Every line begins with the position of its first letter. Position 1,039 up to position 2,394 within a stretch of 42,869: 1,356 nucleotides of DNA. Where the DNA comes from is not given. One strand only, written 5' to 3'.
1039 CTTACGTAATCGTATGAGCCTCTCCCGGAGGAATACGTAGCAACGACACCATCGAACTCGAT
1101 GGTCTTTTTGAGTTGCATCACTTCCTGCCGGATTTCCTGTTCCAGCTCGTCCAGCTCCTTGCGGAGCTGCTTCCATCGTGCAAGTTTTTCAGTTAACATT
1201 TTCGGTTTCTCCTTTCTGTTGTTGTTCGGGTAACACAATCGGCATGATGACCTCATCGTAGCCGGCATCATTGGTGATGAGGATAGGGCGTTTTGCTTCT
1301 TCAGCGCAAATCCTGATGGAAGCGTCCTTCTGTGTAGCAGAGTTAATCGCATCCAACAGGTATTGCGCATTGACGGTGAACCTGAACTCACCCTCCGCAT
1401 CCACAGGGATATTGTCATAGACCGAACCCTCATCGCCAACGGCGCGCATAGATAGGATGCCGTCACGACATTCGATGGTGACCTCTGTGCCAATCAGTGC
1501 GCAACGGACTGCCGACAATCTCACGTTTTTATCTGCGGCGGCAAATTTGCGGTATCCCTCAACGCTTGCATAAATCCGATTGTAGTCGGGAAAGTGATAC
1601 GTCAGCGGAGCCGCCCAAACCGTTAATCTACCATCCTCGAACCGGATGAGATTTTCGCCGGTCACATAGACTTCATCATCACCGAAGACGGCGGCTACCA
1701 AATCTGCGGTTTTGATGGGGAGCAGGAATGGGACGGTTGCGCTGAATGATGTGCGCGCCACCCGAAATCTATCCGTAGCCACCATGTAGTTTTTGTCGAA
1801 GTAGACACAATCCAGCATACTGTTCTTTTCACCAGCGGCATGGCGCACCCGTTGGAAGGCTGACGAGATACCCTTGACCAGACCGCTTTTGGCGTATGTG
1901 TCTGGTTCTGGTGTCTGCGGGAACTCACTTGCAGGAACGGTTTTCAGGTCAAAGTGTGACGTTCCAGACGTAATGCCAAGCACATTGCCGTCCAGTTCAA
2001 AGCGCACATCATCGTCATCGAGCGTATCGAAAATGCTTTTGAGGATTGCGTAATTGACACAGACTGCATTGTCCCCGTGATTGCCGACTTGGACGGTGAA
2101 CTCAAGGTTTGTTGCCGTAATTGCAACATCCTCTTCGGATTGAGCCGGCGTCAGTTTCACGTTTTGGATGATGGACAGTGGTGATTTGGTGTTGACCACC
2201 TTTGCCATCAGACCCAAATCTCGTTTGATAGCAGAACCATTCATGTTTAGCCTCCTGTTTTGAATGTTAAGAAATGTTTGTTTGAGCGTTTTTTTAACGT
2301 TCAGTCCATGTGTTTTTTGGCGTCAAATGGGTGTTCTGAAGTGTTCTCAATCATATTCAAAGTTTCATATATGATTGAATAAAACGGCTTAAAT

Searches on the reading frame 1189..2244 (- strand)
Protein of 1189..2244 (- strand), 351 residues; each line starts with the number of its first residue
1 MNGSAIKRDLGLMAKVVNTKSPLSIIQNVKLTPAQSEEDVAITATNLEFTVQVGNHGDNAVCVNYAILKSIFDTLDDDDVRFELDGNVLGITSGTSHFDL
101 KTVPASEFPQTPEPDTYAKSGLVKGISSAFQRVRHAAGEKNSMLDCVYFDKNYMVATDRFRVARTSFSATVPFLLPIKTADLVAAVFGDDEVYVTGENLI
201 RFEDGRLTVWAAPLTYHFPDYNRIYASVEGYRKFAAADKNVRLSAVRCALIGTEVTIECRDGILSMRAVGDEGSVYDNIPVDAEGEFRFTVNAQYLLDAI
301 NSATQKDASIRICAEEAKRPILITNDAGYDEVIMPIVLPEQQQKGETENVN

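Call 26: search_protein_families(library=pfam, proteins=[window:1189-2244:-], max_evalue=0.001)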
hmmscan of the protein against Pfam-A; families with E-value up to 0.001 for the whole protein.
window:1189-2244:- (351 aa): 2 families
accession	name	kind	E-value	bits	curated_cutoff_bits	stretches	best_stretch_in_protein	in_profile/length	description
PF00712.24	DNA_pol3_beta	-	3.4e-14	53.5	24.4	1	9-111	13-119/120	DNA polymerase III beta subunit, N-terminal domain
PF02768.20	DNA_pol3_beta_3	-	0.00013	22.1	27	1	253-336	35-120/121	DNA polymerase III beta subunit, C-terminal domain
